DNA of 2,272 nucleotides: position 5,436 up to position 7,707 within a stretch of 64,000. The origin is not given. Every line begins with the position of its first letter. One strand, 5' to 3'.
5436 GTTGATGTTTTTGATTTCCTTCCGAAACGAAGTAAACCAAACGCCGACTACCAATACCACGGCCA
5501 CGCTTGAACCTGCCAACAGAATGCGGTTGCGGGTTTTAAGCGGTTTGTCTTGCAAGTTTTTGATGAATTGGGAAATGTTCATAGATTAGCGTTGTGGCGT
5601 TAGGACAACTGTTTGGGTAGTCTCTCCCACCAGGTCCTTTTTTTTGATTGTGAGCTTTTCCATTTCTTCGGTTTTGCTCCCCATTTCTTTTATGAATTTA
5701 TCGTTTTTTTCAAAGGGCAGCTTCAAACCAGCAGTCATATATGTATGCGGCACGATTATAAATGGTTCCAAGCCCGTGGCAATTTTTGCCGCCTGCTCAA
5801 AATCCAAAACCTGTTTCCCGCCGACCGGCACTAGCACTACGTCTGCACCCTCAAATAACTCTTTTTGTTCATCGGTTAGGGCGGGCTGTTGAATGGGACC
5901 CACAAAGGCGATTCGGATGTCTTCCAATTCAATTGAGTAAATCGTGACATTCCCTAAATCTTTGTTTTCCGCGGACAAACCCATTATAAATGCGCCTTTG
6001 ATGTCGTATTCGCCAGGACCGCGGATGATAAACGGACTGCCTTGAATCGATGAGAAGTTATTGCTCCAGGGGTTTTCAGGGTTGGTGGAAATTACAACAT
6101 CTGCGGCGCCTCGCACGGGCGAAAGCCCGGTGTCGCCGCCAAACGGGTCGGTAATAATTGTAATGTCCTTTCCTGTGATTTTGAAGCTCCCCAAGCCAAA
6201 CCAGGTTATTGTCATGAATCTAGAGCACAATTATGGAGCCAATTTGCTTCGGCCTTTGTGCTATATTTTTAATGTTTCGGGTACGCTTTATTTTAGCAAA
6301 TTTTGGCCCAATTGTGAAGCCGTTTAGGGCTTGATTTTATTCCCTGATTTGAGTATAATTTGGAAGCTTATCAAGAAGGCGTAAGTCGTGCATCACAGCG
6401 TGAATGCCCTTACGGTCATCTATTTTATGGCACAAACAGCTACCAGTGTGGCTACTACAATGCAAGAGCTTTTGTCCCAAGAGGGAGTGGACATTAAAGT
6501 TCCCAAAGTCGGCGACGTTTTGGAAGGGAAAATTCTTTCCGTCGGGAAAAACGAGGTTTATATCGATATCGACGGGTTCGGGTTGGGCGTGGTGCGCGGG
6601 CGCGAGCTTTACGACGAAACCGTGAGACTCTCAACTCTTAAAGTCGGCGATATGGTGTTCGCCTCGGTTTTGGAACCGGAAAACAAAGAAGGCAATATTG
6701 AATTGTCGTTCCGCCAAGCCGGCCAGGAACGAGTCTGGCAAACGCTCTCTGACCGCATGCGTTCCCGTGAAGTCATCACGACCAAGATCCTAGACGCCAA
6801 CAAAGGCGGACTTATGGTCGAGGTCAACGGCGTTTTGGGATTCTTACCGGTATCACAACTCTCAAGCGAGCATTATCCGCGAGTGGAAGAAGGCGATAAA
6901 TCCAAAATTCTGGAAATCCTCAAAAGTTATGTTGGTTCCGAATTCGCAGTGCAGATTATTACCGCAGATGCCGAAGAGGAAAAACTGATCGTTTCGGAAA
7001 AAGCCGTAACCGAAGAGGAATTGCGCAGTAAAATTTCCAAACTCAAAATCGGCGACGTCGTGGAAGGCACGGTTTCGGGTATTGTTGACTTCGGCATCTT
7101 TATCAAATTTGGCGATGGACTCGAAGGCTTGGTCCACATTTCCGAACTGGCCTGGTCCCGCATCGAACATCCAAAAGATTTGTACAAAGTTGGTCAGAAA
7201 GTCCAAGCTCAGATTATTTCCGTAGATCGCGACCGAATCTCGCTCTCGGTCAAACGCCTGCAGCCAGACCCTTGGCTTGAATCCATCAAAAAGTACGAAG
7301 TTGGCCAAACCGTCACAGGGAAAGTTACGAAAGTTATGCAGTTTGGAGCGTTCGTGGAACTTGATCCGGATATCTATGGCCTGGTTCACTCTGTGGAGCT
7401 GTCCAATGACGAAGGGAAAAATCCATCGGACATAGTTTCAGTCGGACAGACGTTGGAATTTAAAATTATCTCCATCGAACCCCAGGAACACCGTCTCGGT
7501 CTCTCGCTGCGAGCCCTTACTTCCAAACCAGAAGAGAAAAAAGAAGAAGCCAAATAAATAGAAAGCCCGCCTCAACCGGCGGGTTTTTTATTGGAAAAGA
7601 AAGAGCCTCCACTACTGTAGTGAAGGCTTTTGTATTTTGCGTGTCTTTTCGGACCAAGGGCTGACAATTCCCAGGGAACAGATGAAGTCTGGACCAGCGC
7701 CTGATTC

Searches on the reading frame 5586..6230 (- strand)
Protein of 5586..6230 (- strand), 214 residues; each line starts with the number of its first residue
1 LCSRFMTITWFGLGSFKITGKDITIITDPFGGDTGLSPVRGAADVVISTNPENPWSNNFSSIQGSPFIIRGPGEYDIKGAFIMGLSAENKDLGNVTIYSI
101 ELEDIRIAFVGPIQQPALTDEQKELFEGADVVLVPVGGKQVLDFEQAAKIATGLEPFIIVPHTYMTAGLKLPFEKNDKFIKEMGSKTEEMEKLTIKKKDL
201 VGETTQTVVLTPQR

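Call 42: search_protein_families(library=pfam, proteins=[window:5586-6230:-], max_evalue=0.001)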
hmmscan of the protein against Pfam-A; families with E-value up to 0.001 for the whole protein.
window:5586-6230:- (214 aa): 1 family
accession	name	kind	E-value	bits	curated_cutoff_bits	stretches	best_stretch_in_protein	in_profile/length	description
PF13483.12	Lactamase_B_3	-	1.4e-24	87.3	24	1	7-161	1-158/160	Beta-lactamase superfamily domain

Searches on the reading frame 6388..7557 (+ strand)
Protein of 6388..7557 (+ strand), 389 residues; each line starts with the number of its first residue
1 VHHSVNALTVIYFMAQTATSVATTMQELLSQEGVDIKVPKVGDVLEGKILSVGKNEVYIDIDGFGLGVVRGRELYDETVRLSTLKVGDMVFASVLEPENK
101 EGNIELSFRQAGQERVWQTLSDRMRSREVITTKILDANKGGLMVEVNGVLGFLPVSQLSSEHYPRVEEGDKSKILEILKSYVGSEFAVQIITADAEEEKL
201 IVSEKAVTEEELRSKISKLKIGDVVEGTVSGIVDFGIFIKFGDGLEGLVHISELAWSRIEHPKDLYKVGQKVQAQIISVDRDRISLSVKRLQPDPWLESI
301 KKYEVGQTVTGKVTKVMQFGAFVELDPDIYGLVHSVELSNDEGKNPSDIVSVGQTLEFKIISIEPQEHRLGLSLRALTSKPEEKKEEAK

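Call 9: search_protein_families(library=pfam, proteins=[window:6388-7557:+], max_evalue=0.0001)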
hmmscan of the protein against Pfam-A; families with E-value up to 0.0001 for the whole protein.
window:6388-7557:+ (389 aa): 4 families
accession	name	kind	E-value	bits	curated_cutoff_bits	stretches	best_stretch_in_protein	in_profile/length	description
PF00575.29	S1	-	2.2e-54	182.2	22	4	218-289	1-74/74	S1 RNA binding domain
PF23459.1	S1_RRP5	-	1.4e-22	80.5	27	2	220-282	2-64/72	RRP5 S1 domain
PF21710.3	Spt6_S1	-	6.5e-12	46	27.5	0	219-288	14-84/91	Spt6, S1/OB domain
PF13509.12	S1_2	-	2e-05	25.1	21.8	0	305-327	1-23/61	S1 domain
